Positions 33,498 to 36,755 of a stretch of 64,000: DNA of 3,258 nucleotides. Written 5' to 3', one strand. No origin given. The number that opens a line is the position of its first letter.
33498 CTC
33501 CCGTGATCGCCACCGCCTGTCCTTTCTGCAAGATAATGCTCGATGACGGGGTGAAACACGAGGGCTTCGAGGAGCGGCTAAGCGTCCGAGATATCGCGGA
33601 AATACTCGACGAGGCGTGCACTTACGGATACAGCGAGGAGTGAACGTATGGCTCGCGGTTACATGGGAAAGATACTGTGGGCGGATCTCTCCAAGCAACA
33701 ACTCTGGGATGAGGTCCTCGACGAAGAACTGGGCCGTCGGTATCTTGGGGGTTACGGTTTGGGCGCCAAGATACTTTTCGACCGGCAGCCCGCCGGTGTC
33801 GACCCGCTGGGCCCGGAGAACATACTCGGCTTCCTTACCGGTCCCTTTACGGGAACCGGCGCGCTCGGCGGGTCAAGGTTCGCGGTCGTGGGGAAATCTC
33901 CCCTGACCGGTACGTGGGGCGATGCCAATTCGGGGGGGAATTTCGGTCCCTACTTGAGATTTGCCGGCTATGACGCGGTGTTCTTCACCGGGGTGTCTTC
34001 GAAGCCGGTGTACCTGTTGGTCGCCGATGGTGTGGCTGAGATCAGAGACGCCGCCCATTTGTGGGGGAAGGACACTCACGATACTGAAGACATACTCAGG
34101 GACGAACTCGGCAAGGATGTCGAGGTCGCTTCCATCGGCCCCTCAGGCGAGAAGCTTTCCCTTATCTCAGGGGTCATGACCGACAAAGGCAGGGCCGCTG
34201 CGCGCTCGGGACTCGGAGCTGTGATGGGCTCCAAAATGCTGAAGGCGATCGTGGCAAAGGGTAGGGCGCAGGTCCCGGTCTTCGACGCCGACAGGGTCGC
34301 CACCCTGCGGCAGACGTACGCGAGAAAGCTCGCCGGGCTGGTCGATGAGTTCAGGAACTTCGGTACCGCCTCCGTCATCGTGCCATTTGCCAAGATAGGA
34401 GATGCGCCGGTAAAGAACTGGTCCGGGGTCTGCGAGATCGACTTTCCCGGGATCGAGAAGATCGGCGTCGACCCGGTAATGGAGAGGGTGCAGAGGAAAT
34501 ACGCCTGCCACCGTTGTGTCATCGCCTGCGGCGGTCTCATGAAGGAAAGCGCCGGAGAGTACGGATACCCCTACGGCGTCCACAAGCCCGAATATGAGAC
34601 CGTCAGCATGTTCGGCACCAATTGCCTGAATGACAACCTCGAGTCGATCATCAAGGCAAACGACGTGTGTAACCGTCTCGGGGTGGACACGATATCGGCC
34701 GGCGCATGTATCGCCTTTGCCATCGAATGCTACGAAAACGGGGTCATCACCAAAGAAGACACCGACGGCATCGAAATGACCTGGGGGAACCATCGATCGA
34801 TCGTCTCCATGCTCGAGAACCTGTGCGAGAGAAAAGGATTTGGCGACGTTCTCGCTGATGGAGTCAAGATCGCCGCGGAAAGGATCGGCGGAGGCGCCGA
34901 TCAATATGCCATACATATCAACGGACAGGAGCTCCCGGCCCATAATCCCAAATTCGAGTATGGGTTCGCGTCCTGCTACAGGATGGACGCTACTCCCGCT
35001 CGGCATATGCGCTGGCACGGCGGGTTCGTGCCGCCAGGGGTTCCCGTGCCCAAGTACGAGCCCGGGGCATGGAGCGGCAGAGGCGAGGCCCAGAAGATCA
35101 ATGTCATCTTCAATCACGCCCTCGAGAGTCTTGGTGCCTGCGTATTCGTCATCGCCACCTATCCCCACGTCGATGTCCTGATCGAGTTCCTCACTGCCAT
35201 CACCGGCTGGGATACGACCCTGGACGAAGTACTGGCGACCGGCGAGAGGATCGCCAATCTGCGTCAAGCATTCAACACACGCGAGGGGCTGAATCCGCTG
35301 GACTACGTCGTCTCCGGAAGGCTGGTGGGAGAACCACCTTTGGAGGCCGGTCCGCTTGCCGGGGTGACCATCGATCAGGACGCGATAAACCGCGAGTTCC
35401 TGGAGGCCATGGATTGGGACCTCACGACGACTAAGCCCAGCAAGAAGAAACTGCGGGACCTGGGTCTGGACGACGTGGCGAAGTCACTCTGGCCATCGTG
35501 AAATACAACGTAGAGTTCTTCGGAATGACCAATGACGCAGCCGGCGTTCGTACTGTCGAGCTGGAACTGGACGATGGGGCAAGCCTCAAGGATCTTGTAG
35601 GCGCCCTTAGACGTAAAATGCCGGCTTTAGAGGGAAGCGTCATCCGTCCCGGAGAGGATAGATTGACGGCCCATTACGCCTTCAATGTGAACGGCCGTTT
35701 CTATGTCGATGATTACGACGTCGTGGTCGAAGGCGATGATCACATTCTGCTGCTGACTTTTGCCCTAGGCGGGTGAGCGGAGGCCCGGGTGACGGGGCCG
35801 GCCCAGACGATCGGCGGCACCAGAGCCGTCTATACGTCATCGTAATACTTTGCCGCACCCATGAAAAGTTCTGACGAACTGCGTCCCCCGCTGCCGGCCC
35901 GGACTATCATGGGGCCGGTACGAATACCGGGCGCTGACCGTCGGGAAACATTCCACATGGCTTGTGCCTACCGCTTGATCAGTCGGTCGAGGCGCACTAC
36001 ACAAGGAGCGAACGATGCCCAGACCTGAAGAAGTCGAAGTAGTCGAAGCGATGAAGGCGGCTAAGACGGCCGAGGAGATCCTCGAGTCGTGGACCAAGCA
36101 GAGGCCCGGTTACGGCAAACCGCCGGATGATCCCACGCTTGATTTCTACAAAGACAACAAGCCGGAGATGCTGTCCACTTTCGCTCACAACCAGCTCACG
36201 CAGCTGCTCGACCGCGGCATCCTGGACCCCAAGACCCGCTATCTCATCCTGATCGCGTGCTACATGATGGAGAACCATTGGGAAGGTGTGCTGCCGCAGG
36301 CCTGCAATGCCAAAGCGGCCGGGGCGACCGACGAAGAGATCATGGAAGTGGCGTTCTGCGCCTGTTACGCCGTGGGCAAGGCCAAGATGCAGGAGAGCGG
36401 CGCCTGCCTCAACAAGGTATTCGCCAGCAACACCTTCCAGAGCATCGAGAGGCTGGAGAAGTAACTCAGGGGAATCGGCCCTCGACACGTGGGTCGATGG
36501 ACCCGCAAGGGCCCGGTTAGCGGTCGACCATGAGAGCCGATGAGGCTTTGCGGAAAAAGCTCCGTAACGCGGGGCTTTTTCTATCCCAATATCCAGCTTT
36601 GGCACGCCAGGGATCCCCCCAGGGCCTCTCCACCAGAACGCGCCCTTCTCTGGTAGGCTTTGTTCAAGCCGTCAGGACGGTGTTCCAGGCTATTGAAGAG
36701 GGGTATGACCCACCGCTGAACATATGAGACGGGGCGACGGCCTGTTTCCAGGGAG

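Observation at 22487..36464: The regulon content reads as a complete anaerobic oxidation ladder attached to an AthL-type enzyme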

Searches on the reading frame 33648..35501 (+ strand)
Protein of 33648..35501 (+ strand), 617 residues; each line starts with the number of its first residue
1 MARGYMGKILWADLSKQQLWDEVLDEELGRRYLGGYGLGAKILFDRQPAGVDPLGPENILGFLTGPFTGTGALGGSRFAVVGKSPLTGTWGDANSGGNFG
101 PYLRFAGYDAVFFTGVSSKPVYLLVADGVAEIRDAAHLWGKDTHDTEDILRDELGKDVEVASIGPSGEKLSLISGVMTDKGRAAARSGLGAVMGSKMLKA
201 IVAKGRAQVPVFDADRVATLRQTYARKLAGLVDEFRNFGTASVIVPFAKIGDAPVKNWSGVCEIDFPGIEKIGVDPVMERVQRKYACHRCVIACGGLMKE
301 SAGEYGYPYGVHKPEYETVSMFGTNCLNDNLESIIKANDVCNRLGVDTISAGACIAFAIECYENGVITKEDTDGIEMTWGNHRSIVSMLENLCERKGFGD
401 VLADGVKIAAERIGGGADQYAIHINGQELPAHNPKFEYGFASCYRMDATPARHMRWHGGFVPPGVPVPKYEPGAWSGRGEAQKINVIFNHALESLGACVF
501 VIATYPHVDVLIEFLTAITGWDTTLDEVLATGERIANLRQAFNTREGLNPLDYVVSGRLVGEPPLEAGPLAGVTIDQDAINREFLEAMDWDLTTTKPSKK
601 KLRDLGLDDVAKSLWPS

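Call 4: search_protein_families(library=pfam, proteins=[window:33648-35501:+])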
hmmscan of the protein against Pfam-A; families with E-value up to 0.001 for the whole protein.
window:33648-35501:+ (617 aa): 2 families
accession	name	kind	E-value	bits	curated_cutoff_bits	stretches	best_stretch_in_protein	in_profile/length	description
PF01314.23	AFOR_C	-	3.2e-99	333.1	27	1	232-607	17-385/385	Aldehyde ferredoxin oxidoreductase, domains 2 & 3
PF02730.20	AFOR_N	-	1.7e-74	250.3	29.8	1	7-205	1-198/199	Aldehyde ferredoxin oxidoreductase, N-terminal domain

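Call 5: search_protein_families(library=ncbifam, proteins=[window:33648-35501:+])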
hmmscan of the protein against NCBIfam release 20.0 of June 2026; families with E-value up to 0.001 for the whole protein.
window:33648-35501:+ (617 aa): 2 families
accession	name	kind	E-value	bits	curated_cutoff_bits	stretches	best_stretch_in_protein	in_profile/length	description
NF007354.0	PRK09849.1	equivalog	6.2e-59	200.3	868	1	1-230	4-232/703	aldehyde ferredoxin oxidoreductase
NF040818.1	GAPOR_Arch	equivalog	2.5e-05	22.8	1300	1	49-130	43-123/654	glyceraldehyde-3-phosphate:ferredoxin oxidoreductase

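Call 69: find_homologous_proteins(query=window:33648-35501:+, max_evalue=1e-80)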
Query window:33648-35501:+ (617 aa): 7914 proteins with E <= 1e-80 among 8000 candidates; the best 120 are listed.
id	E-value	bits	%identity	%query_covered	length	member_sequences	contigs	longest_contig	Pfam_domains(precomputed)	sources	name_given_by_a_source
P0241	0.0e+0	1335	92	100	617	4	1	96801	PF02730.21,PF01314.24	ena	-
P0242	0.0e+0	1212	83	100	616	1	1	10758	PF02730.21,PF01314.24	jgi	jgi:aldehyde:ferredoxin oxidoreductase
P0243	0.0e+0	1198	82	100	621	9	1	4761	PF02730.21,PF01314.24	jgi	jgi:aldehyde:ferredoxin oxidoreductase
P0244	0.0e+0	1198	82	100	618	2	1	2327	PF02730.21,PF01314.24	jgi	jgi:aldehyde:ferredoxin oxidoreductase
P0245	0.0e+0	1190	82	100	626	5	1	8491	PF02730.21,PF01314.24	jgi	jgi:aldehyde:ferredoxin oxidoreductase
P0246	0.0e+0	1169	81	99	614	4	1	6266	PF02730.21,PF01314.24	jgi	jgi:aldehyde:ferredoxin oxidoreductase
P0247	0.0e+0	1160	81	100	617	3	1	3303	PF02730.21,PF01314.24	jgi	jgi:aldehyde:ferredoxin oxidoreductase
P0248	0.0e+0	1153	78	99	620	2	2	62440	PF02730.21,PF01314.24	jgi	-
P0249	0.0e+0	1144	79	99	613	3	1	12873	PF02730.21,PF01314.24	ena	-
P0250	0.0e+0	1141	79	99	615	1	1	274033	PF02730.21,PF01314.24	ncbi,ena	-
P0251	0.0e+0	1133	78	100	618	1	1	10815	PF02730.21,PF01314.24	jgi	jgi:aldehyde:ferredoxin oxidoreductase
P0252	0.0e+0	1131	78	99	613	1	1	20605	PF02730.21,PF01314.24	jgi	jgi:aldehyde:ferredoxin oxidoreductase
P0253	0.0e+0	1124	76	99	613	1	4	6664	PF02730.21,PF01314.24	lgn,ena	-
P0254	0.0e+0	1124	76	99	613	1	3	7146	PF02730.21,PF01314.24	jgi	jgi:aldehyde:ferredoxin oxidoreductase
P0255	0.0e+0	1121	76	99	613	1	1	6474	PF02730.21,PF01314.24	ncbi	-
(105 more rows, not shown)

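Call 70: find_encoding_contigs(protein=P0241, flank=10000, max_places=1)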
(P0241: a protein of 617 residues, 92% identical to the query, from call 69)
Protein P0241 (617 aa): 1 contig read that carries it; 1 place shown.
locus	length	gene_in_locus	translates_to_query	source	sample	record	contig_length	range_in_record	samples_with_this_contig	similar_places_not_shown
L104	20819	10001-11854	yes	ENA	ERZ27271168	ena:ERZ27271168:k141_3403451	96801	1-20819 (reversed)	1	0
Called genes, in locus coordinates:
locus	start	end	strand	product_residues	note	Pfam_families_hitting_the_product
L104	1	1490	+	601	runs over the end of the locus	PF02771:Acyl-CoA_dh_N, PF02770:Acyl-CoA_dh_M, PF00441:Acyl-CoA_dh_1, PF08028:Acyl-CoA_dh_2 (faint), PF12806:Acyl-CoA_dh_C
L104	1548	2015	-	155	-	PF03061:4HBT, PF22636:FlK (weak)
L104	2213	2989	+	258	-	PF01012:ETF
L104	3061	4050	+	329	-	PF01012:ETF, PF00766:ETF_alpha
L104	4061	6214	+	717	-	PF12838:Fer4_7 (faint), PF12797:Fer4_2 (faint), PF13183:Fer4_8, PF13187:Fer4_9, PF13237:Fer4_10, PF13484:Fer4_16 (faint), PF02754:CCG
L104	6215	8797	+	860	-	PF21423:AhtL-like_1st, PF00384:Molybdopterin, PF01568:Molydop_binding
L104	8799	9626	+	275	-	PF00037:Fer4 (faint), PF12837:Fer4_6 (faint), PF12838:Fer4_7 (faint), PF13237:Fer4_10 (faint), PF13187:Fer4_9 (faint), PF13247:Fer4_11, PF13620:CarboxypepD_reg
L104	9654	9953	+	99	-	-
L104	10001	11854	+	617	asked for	PF02730:AFOR_N, PF01314:AFOR_C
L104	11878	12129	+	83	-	-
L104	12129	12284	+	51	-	-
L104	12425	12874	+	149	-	PF02627:CMD (faint)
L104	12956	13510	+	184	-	PF00857:Isochorismatase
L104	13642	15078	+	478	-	PF13458:Peripla_BP_6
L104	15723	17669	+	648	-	PF00724:Oxidored_FMN, PF00890:FAD_binding_2 (faint), PF01134:GIDA (faint), PF01266:DAO (faint), PF07992:Pyr_redox_2, PF13450:NAD_binding_8 (weak), PF13738:Pyr_redox_3, PF00070:Pyr_redox, +5 more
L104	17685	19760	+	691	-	PF00724:Oxidored_FMN, PF13738:Pyr_redox_3 (faint), PF01266:DAO (faint), PF03486:HI0933_like (weak), PF07992:Pyr_redox_2, PF12831:FAD_oxidored (weak), PF13450:NAD_binding_8 (weak), PF00070:Pyr_redox (weak)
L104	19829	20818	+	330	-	?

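Call 71: find_encoding_contigs(protein=P0250, flank=10000, max_places=1)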
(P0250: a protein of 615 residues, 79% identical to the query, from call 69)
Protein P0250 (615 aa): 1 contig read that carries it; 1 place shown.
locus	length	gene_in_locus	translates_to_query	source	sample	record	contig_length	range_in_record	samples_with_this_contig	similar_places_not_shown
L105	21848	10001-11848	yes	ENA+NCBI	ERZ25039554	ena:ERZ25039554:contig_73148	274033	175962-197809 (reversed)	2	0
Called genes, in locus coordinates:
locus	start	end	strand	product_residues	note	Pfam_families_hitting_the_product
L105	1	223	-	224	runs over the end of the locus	PF12146:Hydrolase_4 (faint)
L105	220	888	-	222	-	PF00156:Pribosyltran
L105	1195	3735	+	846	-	PF21423:AhtL-like_1st, PF00384:Molybdopterin, PF01568:Molydop_binding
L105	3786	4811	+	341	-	PF04909:Amidohydro_2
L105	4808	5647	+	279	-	PF00753:Lactamase_B, PF23023:Anti-Pycsar_Apyc1 (weak)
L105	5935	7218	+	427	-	PF06050:HGD-D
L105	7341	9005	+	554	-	PF02776:TPP_enzyme_N, PF00205:TPP_enzyme_M, PF02775:TPP_enzyme_C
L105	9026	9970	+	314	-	PF01210:NAD_Gly3P_dh_N, PF02558:ApbA, PF03721:UDPG_MGDP_dh_N (faint), PF03807:F420_oxidored (weak), PF08546:ApbA_C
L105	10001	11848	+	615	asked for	PF02730:AFOR_N, PF01314:AFOR_C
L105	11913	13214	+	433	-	PF09861:Lar_N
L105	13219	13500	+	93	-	-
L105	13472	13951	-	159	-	-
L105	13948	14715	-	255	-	PF00106:adh_short, PF01370:Epimerase (faint), PF08659:KR, PF13561:adh_short_C2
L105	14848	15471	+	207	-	PF00702:Hydrolase, PF12710:HAD (weak), PF13419:HAD_2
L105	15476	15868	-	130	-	PF01042:Ribonuc_L-PSP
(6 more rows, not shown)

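Call 72: find_encoding_contigs(protein=P0248, flank=10000, max_places=1)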
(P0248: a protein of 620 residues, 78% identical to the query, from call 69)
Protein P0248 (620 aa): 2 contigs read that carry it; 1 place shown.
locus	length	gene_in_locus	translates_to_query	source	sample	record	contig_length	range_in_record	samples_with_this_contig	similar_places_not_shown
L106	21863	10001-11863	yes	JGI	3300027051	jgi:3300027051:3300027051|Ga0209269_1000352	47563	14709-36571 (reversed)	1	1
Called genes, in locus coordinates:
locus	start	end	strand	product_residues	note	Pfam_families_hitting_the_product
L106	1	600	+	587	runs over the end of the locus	PF01979:Amidohydro_1, PF07969:Amidohydro_3 (weak), PF13382:Adenine_deam_C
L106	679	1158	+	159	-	-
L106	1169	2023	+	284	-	PF00753:Lactamase_B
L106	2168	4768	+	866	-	PF21423:AhtL-like_1st, PF00384:Molybdopterin, PF01568:Molydop_binding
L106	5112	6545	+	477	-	PF00890:FAD_binding_2, PF01134:GIDA (faint), PF01266:DAO, PF01494:FAD_binding_3 (faint), PF03486:HI0933_like, PF07992:Pyr_redox_2 (weak), PF12831:FAD_oxidored, PF13450:NAD_binding_8 (weak), +1 more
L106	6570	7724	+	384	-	PF06050:HGD-D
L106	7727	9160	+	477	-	PF06050:HGD-D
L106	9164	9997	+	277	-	PF01869:BcrAD_BadFG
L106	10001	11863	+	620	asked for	PF02730:AFOR_N, PF01314:AFOR_C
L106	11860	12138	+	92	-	-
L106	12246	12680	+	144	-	PF01740:STAS, PF13466:STAS_2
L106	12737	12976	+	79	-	PF00173:Cyt-b5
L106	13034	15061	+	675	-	PF00122:E1-E2_ATPase, PF00702:Hydrolase, PF08282:Hydrolase_3 (faint)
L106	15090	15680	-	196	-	PF00440:TetR_N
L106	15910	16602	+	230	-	PF01144:CoA_trans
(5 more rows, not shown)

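Call 73: search_solved_structures(query=window:33648-35501:+)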
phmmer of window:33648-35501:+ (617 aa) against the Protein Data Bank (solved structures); distinct sequences matched with E-value up to 0.001: 9.
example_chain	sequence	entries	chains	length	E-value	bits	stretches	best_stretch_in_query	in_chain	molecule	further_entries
9mqx_D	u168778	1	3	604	6.9e-109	368.3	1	4-612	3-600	Aldehyde:ferredoxin oxidoreductase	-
1aor_A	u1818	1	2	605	2.2e-98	333.6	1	4-608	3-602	ALDEHYDE FERREDOXIN OXIDOREDUCTASE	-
9g7j_A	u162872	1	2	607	7.9e-92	312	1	4-610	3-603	Aldehyde ferredoxin oxidoreductase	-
9q1t_A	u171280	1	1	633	8.4e-81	275.6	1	4-608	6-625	Tungsten-dependent aldehyde oxidoreductase WOR83 from Haloferax volcanii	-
8c0z_A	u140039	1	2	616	7.7e-79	269.1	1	4-606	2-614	Aldehyde:ferredoxin oxidoreductase,tungsten-containing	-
1b25_A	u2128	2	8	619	2.4e-73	250.9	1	4-612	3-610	PROTEIN (FORMALDEHYDE FERREDOXIN OXIDOREDUCTASE) | FORMALDEHYDE FERREDOXIN OXIDOREDUCTASE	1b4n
6x6u_A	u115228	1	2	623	4.4e-58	200.5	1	4-542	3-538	Formaldehyde:ferredoxin oxidoreductase wor5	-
6x1o_A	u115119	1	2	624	4.4e-58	200.5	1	4-542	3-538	Formaldehyde:ferredoxin oxidoreductase wor5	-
4z3w_A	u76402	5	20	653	4.5e-52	180.6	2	6-211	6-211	Benzoyl-CoA reductase, putative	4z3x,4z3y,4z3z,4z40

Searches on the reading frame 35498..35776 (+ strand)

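Call 4: search_protein_families(library=pfam, proteins=[window:35498-35776:+])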
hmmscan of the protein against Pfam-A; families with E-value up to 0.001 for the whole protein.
window:35498-35776:+ (92 aa): 1 family
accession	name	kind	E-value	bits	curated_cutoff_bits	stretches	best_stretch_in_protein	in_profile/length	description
PF02597.26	ThiS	-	5.2e-05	24.1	22.5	1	5-92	1-76/76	ThiS family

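Call 5: search_protein_families(library=ncbifam, proteins=[window:35498-35776:+])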
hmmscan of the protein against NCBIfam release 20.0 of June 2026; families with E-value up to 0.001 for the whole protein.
window:35498-35776:+ (92 aa): 2 families
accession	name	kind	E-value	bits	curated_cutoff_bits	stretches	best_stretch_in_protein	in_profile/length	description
TIGR01687.1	moaD_arch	subfamily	4.3e-07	30.3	49.5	1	5-87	3-83/88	MoaD family protein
NF041918.1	SAMP1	equivalog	4.6e-07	30.3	60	1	4-85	2-84/91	ubiquitin-like small modifier protein 1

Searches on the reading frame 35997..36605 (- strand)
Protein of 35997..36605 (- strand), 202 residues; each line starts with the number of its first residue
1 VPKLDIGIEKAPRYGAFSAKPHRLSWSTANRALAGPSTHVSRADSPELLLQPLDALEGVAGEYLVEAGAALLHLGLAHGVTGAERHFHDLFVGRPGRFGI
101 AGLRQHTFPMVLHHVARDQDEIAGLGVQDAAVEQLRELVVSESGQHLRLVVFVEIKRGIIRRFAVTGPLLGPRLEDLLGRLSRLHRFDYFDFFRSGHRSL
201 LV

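Call 6: search_protein_families(library=pfam, proteins=[window:35997-36605:-])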
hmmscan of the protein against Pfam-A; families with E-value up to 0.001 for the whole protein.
window:35997-36605:- (202 aa): 0 families

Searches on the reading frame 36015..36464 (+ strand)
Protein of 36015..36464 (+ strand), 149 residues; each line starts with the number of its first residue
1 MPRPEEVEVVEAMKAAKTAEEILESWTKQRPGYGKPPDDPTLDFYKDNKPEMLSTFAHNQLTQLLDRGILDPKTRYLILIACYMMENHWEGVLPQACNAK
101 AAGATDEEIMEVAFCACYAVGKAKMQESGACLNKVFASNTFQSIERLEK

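Call 6: search_protein_families(library=pfam, proteins=[window:36015-36464:+])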
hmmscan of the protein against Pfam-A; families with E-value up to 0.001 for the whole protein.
window:36015-36464:+ (149 aa): 1 family
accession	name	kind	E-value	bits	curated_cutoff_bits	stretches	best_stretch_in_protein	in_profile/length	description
PF02627.25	CMD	-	2.4e-06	27.9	23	1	60-126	11-76/84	Carboxymuconolactone decarboxylase family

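Call 31: search_solved_structures(query=window:36015-36464:+, max_evalue=1)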
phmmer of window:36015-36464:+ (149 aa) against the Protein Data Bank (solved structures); distinct sequences matched with E-value up to 1: 4.
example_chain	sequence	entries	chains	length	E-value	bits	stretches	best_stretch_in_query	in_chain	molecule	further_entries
2cwq_A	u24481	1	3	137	0.015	18.6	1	17-125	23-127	hypothetical protein TTHA0727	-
2af7_A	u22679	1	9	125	0.016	18.5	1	45-125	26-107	gamma-carboxymuconolactone decarboxylase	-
7y4r_A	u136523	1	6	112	0.27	14.5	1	48-116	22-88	CMD domain-containing protein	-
5xg5_A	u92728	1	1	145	0.86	12.9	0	29-56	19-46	MITSUBA-1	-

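Call 40: search_protein_families(library=ncbifam, proteins=[window:36015-36464:+], max_evalue=0.01)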
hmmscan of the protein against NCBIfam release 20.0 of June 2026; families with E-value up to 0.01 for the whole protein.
window:36015-36464:+ (149 aa): 1 family
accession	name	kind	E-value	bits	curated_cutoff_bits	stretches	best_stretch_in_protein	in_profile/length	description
NF041047.1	GSU3128_fam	equivalog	0.0001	22.3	110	1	67-124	14-72/84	GSU3128 family (seleno)protein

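Call 92: predict_structure(protein=window:36015-36464:+)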
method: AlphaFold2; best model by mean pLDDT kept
length: 149 residues; sequences in the alignment: 1
mean_pLDDT: 60.0   pTM: 0.59
mean pLDDT of the five models: 60.0, 56.3, 51.3, 48.3, 45.8
residues with pLDDT >= 90: 0; 70-90: 32; 50-70: 84; < 50: 33
segments of 3 or more residues with pLDDT < 50: 1-4, 121-149
pLDDT, mean of each block of 10 residues (from residue 1): 55 67 74 60 62 64 70 74 62 65 69 62 40 38 36
secondary structure, 60 per line:
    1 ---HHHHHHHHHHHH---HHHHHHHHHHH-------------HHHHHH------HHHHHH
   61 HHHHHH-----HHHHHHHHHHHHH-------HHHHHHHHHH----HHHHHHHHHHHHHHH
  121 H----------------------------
elements in order: H4-15 H19-29 H43-48 H55-66 H72-84 H92-101 H106-121
